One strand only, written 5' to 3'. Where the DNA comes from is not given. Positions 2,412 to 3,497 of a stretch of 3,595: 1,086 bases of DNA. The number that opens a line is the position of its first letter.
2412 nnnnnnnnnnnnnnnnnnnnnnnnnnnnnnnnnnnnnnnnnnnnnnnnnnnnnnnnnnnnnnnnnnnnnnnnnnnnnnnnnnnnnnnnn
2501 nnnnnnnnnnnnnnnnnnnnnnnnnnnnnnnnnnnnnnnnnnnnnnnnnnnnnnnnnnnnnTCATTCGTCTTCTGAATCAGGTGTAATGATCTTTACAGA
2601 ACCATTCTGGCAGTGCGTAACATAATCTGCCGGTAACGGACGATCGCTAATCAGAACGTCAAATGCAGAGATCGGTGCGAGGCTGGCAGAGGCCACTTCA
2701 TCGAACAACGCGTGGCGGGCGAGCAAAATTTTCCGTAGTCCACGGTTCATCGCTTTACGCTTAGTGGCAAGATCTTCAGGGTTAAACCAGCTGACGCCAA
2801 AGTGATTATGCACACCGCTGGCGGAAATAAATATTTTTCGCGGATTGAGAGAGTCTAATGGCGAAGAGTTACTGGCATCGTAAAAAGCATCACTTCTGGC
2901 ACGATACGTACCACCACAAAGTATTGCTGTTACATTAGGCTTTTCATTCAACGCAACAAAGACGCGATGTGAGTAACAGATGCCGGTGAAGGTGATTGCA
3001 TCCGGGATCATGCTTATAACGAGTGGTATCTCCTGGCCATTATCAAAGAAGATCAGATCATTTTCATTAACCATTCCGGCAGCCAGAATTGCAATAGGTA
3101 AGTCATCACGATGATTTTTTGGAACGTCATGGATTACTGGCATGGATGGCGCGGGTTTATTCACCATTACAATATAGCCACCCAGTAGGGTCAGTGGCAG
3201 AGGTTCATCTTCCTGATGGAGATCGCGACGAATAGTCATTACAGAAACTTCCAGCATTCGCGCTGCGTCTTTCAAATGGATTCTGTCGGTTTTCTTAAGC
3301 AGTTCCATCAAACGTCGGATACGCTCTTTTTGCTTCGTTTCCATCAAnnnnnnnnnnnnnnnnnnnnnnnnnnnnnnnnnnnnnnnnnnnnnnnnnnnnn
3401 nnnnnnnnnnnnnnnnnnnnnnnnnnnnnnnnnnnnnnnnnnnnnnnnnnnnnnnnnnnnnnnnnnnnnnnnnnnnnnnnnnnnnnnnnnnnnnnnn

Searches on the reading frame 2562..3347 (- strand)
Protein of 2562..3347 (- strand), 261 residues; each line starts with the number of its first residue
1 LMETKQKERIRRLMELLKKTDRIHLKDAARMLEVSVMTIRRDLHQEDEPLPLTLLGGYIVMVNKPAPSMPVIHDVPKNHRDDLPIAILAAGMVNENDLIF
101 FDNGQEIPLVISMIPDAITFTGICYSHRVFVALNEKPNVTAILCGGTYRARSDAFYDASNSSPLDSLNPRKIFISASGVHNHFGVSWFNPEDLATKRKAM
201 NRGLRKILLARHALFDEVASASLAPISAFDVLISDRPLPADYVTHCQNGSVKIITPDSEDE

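Call 4: search_protein_families(proteins=[window:2562-3347:-], library=ncbifam, max_evalue=0.01)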
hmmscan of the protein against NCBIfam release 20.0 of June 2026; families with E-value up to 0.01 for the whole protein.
window:2562-3347:- (261 aa): 10 families
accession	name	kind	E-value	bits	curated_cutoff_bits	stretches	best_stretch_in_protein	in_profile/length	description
NF007961.0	PRK10681.1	equivalog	2.5e-68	230.2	244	1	2-254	1-251/252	DNA-binding transcriptional repressor DeoR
NF041397.1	TranRegGlpR_Halo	equivalog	3.6e-23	82.5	300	1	7-254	4-250/253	HTH-type transcriptional regulator GlpR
NF007753.1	PRK10434.1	equivalog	4.9e-21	75.4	350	1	5-254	2-251/253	glucitol operon DNA-binding transcriptional repressor SrlR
NF040755.1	AgaR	equivalog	2.4e-16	59.6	260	1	6-254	4-254/256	transcriptional repressor AgaR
NF007316.0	PRK09802.1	equivalog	5.9e-14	51.9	351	1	5-254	14-265/269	DeoR family transcriptional regulator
NF040890.1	trans_reg_YgbI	equivalog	9.8e-13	48.2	400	1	8-253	5-249/253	DNA-binding transcriptional repressor YgbI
NF040887.2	trans_reg_YciT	exception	5.7e-12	45.7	450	1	11-252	6-242/246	DNA-binding transcriptional regulator YciT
NF007720.0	PRK10411.1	equivalog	4.3e-07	29.5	259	1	7-236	3-233/243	L-fucose operon activator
NF010034.0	PRK13509.1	equivalog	1.3e-06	28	244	1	7-245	4-240/251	HTH-type transcriptional regulator UlaR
NF008154.0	PRK10906.1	equivalog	5.4e-06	25.9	331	1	5-248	2-244/252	DeoR/GlpR family transcriptional regulator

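Call 20: find_homologous_proteins(query=window:2562-3344:-, max_evalue=1e-20)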
Query window:2562-3344:- (260 aa): 141 proteins with E <= 1e-20 among 1065 candidates; the best 120 are listed.
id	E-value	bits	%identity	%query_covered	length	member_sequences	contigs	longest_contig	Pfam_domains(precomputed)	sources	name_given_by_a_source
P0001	1.0e-168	577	100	100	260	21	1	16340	PF00455.29,PF08220.19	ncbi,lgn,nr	ncbi:DeoR family transcriptional regulator [Escherichia coli]|nr:DeoR family transcriptional regulat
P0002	2.9e-162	556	96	100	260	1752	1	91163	PF00455.29,PF08220.19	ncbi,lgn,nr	ncbi:TPA: DeoR family transcriptional regulator [Escherichia coli]|nr:DeoR family transcriptional re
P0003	7.6e-155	531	96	95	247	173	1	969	PF00455.29,PF08220.19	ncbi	ncbi:DeoR family transcriptional regulator, partial [Escherichia coli]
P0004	4.0e-146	503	92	100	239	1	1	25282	PF00455.29,PF08220.19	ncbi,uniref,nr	ncbi:DeoR family transcriptional regulator [Escherichia coli]|uniref:DeoR family transcriptional reg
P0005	1.0e-144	498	85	100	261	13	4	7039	PF00455.29,PF08220.19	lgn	-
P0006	5.1e-142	489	82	100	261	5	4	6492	PF00455.29,PF08220.19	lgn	-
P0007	5.9e-142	489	84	100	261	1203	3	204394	PF00455.29,PF08220.19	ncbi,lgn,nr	ncbi:DeoR family transcriptional regulator [Salmonella enterica]|nr:DeoR family transcriptional regu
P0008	1.1e-141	488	83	100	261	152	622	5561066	PF00455.29,PF08220.19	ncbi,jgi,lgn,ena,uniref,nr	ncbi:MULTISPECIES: DeoR family transcriptional regulator [Citrobacter]|jgi:DeoR family deoxyribose o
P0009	1.6e-140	485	82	100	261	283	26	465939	PF00455.29,PF08220.19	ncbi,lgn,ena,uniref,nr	ncbi:DeoR family transcriptional regulator [Citrobacter sp. Cpo109]|uniref:DeoR family transcription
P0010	2.0e-140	484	83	100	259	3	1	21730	PF00455.29,PF08220.19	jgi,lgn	-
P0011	2.2e-140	484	82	100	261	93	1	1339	PF00455.29,PF08220.19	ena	-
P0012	2.8e-140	484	83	100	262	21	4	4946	PF00455.29,PF08220.19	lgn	-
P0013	6.4e-140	483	83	100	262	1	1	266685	PF00455.29,PF08220.19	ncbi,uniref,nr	ncbi:DeoR family transcriptional regulator [Cedecea colo]|uniref:DeoR family transcriptional regulat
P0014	1.6e-139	481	82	100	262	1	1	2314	PF00455.29,PF08220.19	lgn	-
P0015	3.1e-139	480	83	100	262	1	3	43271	PF00455.29,PF08220.19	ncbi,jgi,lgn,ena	-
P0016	1.1e-138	479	82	100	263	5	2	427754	PF00455.29,PF08220.19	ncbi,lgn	ncbi:TPA: DeoR family transcriptional regulator [Raoultella planticola]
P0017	1.5e-138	478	82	100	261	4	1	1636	PF00455.29,PF08220.19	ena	-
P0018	1.6e-138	478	82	100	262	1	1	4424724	PF00455.29,PF08220.19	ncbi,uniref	ncbi:DeoR family transcriptional regulator [Dryocola sp. BD613]|uniref:DeoR family transcriptional r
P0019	5.1e-138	476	82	100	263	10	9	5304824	PF00455.29,PF08220.19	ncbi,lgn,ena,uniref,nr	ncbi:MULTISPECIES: DeoR family transcriptional regulator [Enterobacteriaceae]|uniref:DeoR family tra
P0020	4.2e-137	473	87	100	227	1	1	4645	PF00455.29,PF08220.19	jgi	-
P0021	7.1e-137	473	81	100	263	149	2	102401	PF00455.29,PF08220.19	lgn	-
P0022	4.3e-136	470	80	100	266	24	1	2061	PF00455.29,PF08220.19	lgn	-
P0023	7.7e-136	469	83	97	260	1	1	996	PF00455.29,PF08220.19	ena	-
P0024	7.8e-136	469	80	100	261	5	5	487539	PF00455.29,PF08220.19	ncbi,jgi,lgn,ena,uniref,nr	ncbi:DeoR faimly transcriptional regulator [Klebsiella sp. RIT-PI-d]|uniref:DeoR family transcriptio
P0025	2.0e-135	468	82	100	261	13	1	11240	PF00455.29,PF08220.19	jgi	-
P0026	4.3e-135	467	81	100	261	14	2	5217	PF00455.29,PF08220.19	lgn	-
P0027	2.6e-134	464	81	100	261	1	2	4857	PF00455.29,PF08220.19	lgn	-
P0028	4.8e-133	460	79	100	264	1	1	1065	PF00455.29,PF08220.19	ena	-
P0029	7.1e-133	460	80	99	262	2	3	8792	PF00455.29,PF08220.19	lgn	-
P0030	1.6e-131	455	79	100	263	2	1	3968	PF00455.29,PF08220.19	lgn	-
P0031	2.5e-131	454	80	99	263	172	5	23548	PF00455.29,PF08220.19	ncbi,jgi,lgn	-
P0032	8.1e-131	453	79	100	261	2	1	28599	PF00455.29,PF08220.19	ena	-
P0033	3.1e-130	451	79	100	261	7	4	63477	PF00455.29,PF08220.19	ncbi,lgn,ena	-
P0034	3.6e-130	451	78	100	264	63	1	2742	PF00455.29,PF08220.19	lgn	-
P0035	1.4e-129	449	78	100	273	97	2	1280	PF00455.29,PF08220.19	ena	-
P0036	1.7e-129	448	77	100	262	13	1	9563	PF00455.29,PF08220.19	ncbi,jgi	-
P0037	4.2e-129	447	77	100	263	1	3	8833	PF00455.29,PF08220.19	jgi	jgi:DeoR family deoxyribose operon repressor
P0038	6.9e-129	446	77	99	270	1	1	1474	PF00455.29,PF08220.19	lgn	-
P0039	7.4e-129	446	78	100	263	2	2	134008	PF00455.29,PF08220.19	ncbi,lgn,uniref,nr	ncbi:DeoR family deoxyribose operon repressor [Trabulsiella guamensis ATCC 49490]|uniref:DeoR family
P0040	1.3e-128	446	78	100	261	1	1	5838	PF00455.29,PF08220.19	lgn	-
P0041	3.7e-128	444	76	100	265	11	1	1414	PF00455.29,PF08220.19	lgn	-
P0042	4.1e-128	444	77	100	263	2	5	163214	PF00455.29,PF08220.19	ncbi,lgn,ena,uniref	ncbi:DeoR family transcriptional regulator [Pseudenterobacter timonensis]|uniref:DeoR family transcr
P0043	1.3e-127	442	75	99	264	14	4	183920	PF00455.29,PF08220.19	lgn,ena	-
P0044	2.5e-127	441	76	99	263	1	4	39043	PF00455.29,PF08220.19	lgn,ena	-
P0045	1.5e-126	439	76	100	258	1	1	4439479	PF00455.29,PF08220.19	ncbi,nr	ncbi:DeoR family transcriptional regulator [Kosakonia sp. H02]|nr:DeoR family transcriptional regula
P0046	1.9e-125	435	74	100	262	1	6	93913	PF00455.29,PF08220.19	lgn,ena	-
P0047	2.1e-125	435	75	100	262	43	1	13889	PF00455.29,PF08220.19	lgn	-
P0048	9.1e-117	407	71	100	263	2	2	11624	PF00455.29,PF08220.19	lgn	-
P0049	2.9e-110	385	97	70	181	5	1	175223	PF00455.29,PF08220.19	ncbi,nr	ncbi:DeoR family transcriptional regulator, partial [Escherichia coli]|nr:DeoR family transcriptiona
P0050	5.8e-110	384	84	80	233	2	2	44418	PF00455.29,PF08220.19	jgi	jgi:DeoR family deoxyribose operon repressor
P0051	2.2e-105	369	81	79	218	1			PF00455.29,PF08220.19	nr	nr:Deoxyribose operon repressor [Raoultella sp. NCTC 9187]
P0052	4.8e-105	368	65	100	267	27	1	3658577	PF00455.29,PF08220.19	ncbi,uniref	ncbi:DeoR family transcriptional regulator [Edwardsiella tarda]|uniref:DeoR family transcriptional r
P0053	7.0e-102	358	84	74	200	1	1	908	PF00455.29,PF08220.19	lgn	-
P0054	9.9e-102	358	64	98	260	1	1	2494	PF00455.29,PF08220.19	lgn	-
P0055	3.1e-101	356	77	77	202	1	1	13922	PF00455.29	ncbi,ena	-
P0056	3.9e-101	356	62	100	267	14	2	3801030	PF00455.29,PF08220.19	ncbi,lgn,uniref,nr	ncbi:DeoR family transcriptional regulator [Edwardsiella piscicida]|uniref:DeoR family transcription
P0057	1.8e-100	353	66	99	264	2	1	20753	PF00455.29,PF08220.19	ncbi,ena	-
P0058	1.5e-98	347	97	63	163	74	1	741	PF00455.29,PF08220.19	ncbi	ncbi:DeoR family transcriptional regulator, partial [Escherichia coli]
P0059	4.2e-94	333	74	78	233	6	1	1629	PF00455.29,PF08220.19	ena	-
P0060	8.3e-94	332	83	67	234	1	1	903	PF00455.29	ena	-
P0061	2.8e-88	313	97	57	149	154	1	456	PF00455.29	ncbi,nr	ncbi:DeoR family transcriptional regulator, partial [Escherichia coli]|nr:DeoR family transcriptiona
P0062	1.1e-85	305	57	97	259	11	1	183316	PF00455.29,PF08220.19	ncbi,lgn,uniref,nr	ncbi:DNA-binding transcriptional repressor DeoR [Providencia sp. PROV223]|uniref:DNA-binding transcr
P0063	1.2e-84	302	56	97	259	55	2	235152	PF00455.29,PF08220.19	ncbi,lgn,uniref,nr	ncbi:DNA-binding transcriptional repressor DeoR [Providencia rettgeri]|uniref:DNA-binding transcript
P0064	1.3e-83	298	56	97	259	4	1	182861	PF00455.29,PF08220.19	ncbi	ncbi:TPA: DeoR family transcriptional regulator [Providencia rettgeri]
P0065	1.3e-83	298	55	97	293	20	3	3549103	PF00455.29,PF08220.19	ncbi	-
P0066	1.3e-83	298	56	97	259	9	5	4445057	PF00455.29,PF08220.19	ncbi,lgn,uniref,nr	ncbi:DNA-binding transcriptional repressor DeoR [Providencia vermicola]|uniref:DNA-binding transcrip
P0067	1.8e-83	298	55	97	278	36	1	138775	PF00455.29,PF08220.19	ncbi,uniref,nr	ncbi:transcriptional regulator, DeoR family [Providencia alcalifaciens DSM 30120]|uniref:Transcripti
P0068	3.3e-83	297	56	97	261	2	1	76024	PF00455.29,PF08220.19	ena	-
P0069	3.4e-83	297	54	97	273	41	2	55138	PF00455.29,PF08220.19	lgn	-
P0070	4.2e-83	297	53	97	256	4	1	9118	PF00455.29,PF08220.19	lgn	-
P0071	9.2e-83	295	55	97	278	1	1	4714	PF00455.29,PF08220.19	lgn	-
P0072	9.2e-83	295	55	97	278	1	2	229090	PF00455.29,PF08220.19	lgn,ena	-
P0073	1.5e-82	295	55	97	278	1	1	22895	PF00455.29,PF08220.19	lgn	-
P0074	1.3e-81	292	54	97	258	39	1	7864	PF00455.29,PF08220.19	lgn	-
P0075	2.2e-80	288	53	97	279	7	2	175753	PF00455.29,PF08220.19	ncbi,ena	-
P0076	3.2e-80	287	81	62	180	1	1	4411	PF00455.29,PF08220.19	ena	-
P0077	4.5e-80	287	53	97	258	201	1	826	PF00455.29,PF08220.19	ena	-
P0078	2.0e-77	278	85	59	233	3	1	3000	PF00455.29,PF08220.19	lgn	-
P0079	4.4e-71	257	80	59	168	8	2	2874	PF00455.29,PF08220.19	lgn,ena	-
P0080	8.5e-71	256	81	56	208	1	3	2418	PF00455.29,PF08220.19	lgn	-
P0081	2.9e-69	251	81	55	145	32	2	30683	PF00455.29,PF08220.19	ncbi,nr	ncbi:DeoR family transcriptional regulator, partial [Citrobacter freundii]|nr:DeoR family transcript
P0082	2.2e-58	216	44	97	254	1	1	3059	PF00455.29,PF08220.19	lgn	-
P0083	5.0e-58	214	44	97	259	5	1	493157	PF00455.29,PF08220.19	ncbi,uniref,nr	ncbi:DNA-binding transcriptional repressor DeoR [Rahnella sp. AA]|uniref:DNA-binding transcriptional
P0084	1.8e-57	213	44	97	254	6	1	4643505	PF00455.29,PF08220.19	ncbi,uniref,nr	ncbi:DNA-binding transcriptional repressor DeoR [Rahnella sikkimica]|uniref:DNA-binding transcriptio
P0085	2.3e-57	212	44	97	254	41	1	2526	PF00455.29,PF08220.19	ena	-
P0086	6.6e-57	211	44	97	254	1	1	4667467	PF00455.29,PF08220.19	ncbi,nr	ncbi:DNA-binding transcriptional repressor DeoR [Enterobacteriaceae bacterium Kacie_13]|nr:DNA-bindi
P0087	8.1e-57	210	44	97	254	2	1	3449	PF00455.29,PF08220.19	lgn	-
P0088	5.5e-56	208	43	97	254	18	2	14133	PF00455.29,PF08220.19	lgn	-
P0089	3.4e-55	205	43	97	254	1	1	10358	PF00455.29,PF08220.19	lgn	-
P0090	1.8e-54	203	79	49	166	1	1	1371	PF08220.19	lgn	-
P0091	2.8e-54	202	45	94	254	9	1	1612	PF00455.29,PF08220.19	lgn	-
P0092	8.0e-54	201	41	98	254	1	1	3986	PF00455.29,PF08220.19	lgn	-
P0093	4.9e-53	198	42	97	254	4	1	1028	PF00455.29,PF08220.19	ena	-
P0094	2.2e-52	196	43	96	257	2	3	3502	PF00455.29,PF08220.19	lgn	-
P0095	2.7e-50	189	41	97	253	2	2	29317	PF00455.29,PF08220.19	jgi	jgi:DeoR family transcriptional regulator, deoxyribose operon repressor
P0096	8.4e-50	187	41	97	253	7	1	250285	PF00455.29,PF08220.19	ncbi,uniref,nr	ncbi:DNA-binding transcriptional repressor DeoR [Gilliamella sp. ESL0250]|uniref:DNA-binding transcr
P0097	2.7e-49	186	42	90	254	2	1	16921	PF00455.29,PF08220.19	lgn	-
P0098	2.7e-49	186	42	92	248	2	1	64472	PF00455.29,PF08220.19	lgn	-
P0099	2.2e-48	183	41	97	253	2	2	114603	PF00455.29,PF08220.19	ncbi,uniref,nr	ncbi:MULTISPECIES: DNA-binding transcriptional repressor DeoR [unclassified Gilliamella]|uniref:DNA-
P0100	2.9e-48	182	41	97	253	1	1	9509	PF00455.29,PF08220.19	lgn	-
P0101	5.2e-48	182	41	93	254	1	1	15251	PF00455.29,PF08220.19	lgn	-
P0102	9.6e-48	181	41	97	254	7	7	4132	PF00455.29,PF08220.19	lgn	-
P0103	1.1e-47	181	40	97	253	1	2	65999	PF00455.29,PF08220.19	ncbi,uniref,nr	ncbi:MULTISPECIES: DNA-binding transcriptional repressor DeoR [unclassified Gilliamella]|uniref:DNA-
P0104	1.5e-47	180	42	96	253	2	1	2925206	PF00455.29,PF08220.19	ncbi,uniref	ncbi:DNA-binding transcriptional repressor DeoR [Orbus mooreae]|uniref:DNA-binding transcriptional r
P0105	9.7e-47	177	40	98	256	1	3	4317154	PF00455.29,PF08220.19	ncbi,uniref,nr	ncbi:DNA-binding transcriptional repressor DeoR [Dickeya sp. CFBP 2040]|uniref:DNA-binding transcrip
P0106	1.0e-46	177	40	93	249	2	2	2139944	PF00455.29,PF08220.19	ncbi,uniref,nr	ncbi:Deoxyribose operon repressor [Phocoenobacter uteri]|uniref:Deoxyribose operon repressor n=1 Tax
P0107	5.6e-46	175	38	97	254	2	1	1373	PF00455.29,PF08220.19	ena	-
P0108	9.4e-46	174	38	97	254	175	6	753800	PF00455.29,PF08220.19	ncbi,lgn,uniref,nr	ncbi:DNA-binding transcriptional repressor DeoR [Cronobacter turicensis]|uniref:DNA-binding transcri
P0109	1.0e-45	174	39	97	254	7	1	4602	PF00455.29,PF08220.19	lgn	-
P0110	2.2e-45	173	38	97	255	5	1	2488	PF00455.29,PF08220.19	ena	-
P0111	7.0e-45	171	39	93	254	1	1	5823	PF00455.29,PF08220.19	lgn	-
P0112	7.0e-45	171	38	98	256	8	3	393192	PF00455.29,PF08220.19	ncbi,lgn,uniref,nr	ncbi:DNA-binding transcriptional repressor DeoR [Mangrovibacter plantisponsor]|uniref:DeoR family tr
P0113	1.2e-44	170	38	97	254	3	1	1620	PF00455.29,PF08220.19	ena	-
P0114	1.3e-44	170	40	97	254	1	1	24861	PF00455.29,PF08220.19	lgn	-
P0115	2.5e-44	169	40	93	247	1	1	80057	PF00455.29,PF08220.19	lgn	-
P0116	3.0e-44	169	39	93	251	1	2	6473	PF00455.29,PF08220.19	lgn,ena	-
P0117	6.7e-44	168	43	90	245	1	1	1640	PF00455.29,PF08220.19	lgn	-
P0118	6.8e-44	168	55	59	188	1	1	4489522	PF00455.29,PF08220.19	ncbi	-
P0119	8.5e-44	168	39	93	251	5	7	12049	PF00455.29,PF08220.19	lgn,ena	-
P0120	1.0e-43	168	38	97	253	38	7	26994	PF00455.29,PF08220.19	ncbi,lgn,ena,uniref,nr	ncbi:MAG: DNA-binding transcriptional repressor DeoR [Gilliamella sp.]|uniref:DNA-binding transcript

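Call 24: find_encoding_contigs(protein=P0007, flank=8000, max_places=3)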
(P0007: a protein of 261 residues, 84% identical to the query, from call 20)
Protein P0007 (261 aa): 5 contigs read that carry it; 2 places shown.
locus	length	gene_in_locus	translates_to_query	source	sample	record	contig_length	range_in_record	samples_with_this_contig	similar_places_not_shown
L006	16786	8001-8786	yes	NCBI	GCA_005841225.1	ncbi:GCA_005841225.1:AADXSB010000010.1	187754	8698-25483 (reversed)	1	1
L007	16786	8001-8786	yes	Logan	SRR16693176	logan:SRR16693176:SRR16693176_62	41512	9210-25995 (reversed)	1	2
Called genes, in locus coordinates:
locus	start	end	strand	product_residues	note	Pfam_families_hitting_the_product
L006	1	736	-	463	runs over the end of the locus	PF07690:MFS_1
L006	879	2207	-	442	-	PF07690:MFS_1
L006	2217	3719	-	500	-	PF05231:MASE1, PF07730:HisKA_3, PF02518:HATPase_c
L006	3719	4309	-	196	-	PF00072:Response_reg, PF00196:GerE, PF13384:HTH_23 (faint)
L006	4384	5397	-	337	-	PF14486:DUF4432 (weak)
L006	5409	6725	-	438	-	PF07690:MFS_1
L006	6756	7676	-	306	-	PF00294:PfkB, PF08543:Phos_pyr_kin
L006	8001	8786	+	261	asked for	PF08220:HTH_DeoR, PF00455:DeoRC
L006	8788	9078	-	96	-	PF01842:ACT, PF22629:ACT_AHAS_ss, PF13710:ACT_5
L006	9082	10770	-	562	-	PF02776:TPP_enzyme_N, PF00205:TPP_enzyme_M, PF02775:TPP_enzyme_C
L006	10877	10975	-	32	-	PF08049:IlvB_leader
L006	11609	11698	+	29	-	PF13939:TisB_toxin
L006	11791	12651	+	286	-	PF00892:EamA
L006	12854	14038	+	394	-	PF00083:Sugar_tr (weak), PF06609:TRI12 (faint), PF07690:MFS_1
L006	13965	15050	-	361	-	PF00150:Cellulase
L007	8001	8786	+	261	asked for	PF08220:HTH_DeoR, PF00455:DeoRC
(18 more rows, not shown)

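Call 28: find_encoding_contigs(protein=P0008, flank=5000, max_places=2)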
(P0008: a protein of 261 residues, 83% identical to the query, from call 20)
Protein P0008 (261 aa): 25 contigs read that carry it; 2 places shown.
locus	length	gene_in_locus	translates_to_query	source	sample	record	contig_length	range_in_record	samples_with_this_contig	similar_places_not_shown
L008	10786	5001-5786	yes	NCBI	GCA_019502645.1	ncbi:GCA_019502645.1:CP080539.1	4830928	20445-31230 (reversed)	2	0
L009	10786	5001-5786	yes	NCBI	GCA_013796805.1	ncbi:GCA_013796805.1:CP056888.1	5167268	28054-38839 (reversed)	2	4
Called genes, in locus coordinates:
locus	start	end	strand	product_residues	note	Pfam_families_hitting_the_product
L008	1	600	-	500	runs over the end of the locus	PF05231:MASE1, PF07730:HisKA_3, PF02518:HATPase_c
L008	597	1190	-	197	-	PF00072:Response_reg, PF00196:GerE, PF13384:HTH_23 (faint)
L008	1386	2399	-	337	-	PF14486:DUF4432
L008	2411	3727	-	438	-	PF07690:MFS_1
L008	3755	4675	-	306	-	PF00294:PfkB, PF08543:Phos_pyr_kin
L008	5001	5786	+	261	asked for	PF08220:HTH_DeoR, PF00455:DeoRC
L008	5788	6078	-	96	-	PF01842:ACT, PF22629:ACT_AHAS_ss, PF13710:ACT_5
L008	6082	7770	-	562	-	PF02776:TPP_enzyme_N, PF00205:TPP_enzyme_M, PF02775:TPP_enzyme_C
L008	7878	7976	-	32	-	PF08049:IlvB_leader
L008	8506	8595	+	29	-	PF13939:TisB_toxin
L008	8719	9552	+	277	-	PF00892:EamA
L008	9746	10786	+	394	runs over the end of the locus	PF07690:MFS_1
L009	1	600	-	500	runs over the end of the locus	PF05231:MASE1, PF07730:HisKA_3, PF02518:HATPase_c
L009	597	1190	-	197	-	PF00072:Response_reg, PF00196:GerE, PF13384:HTH_23 (faint)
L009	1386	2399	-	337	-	PF14486:DUF4432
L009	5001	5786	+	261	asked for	PF08220:HTH_DeoR, PF00455:DeoRC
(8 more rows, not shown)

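Call 29: find_encoding_contigs(protein=P0005, flank=5000, max_places=2)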
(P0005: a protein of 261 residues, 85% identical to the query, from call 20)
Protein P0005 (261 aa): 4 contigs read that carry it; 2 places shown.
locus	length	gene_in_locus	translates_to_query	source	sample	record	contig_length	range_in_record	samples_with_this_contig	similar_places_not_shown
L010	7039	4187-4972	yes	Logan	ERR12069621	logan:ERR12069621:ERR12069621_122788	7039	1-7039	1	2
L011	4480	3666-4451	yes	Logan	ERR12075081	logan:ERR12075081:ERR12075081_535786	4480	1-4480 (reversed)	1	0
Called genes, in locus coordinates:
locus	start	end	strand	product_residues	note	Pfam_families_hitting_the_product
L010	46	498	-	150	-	PF06711:DUF1198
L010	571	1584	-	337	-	PF14486:DUF4432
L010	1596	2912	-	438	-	PF07690:MFS_1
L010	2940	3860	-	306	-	PF00294:PfkB, PF08543:Phos_pyr_kin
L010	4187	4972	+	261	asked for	PF08220:HTH_DeoR, PF00455:DeoRC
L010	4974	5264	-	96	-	PF13291:ACT_4 (weak), PF01842:ACT, PF22629:ACT_AHAS_ss, PF13710:ACT_5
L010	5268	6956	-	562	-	PF02776:TPP_enzyme_N, PF00205:TPP_enzyme_M, PF02775:TPP_enzyme_C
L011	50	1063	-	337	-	PF14486:DUF4432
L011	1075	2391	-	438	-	PF07690:MFS_1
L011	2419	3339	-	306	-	PF00294:PfkB, PF08543:Phos_pyr_kin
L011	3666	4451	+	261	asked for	PF08220:HTH_DeoR, PF00455:DeoRC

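Call 30: find_encoding_contigs(protein=P0019, flank=5000, max_places=2)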
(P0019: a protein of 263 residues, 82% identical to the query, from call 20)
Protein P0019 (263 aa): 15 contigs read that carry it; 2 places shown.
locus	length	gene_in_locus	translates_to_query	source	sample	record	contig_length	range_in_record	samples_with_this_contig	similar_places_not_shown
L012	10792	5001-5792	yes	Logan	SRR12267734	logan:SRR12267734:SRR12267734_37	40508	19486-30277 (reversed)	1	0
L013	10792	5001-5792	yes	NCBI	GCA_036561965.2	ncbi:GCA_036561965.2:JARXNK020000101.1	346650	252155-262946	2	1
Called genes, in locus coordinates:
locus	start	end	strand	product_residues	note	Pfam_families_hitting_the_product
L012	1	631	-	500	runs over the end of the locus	PF05231:MASE1, PF07730:HisKA_3, PF02518:HATPase_c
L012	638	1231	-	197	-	PF00072:Response_reg, PF00196:GerE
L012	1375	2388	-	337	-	PF14486:DUF4432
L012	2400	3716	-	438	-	PF07690:MFS_1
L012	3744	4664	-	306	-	PF00294:PfkB, PF08543:Phos_pyr_kin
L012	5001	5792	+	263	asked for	PF08220:HTH_DeoR, PF00455:DeoRC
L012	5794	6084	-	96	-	PF01842:ACT, PF22629:ACT_AHAS_ss, PF13710:ACT_5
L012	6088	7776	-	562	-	PF02776:TPP_enzyme_N, PF00205:TPP_enzyme_M, PF02775:TPP_enzyme_C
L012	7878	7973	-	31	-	PF08049:IlvB_leader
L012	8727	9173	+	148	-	PF00583:Acetyltransf_1, PF13673:Acetyltransf_10, PF13508:Acetyltransf_7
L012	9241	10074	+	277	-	PF00892:EamA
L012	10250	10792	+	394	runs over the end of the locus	PF00083:Sugar_tr (weak), PF07690:MFS_1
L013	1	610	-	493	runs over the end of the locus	PF05231:MASE1, PF07730:HisKA_3, PF02518:HATPase_c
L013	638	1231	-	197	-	PF00072:Response_reg, PF00196:GerE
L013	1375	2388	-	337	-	PF14486:DUF4432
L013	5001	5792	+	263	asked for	PF08220:HTH_DeoR, PF00455:DeoRC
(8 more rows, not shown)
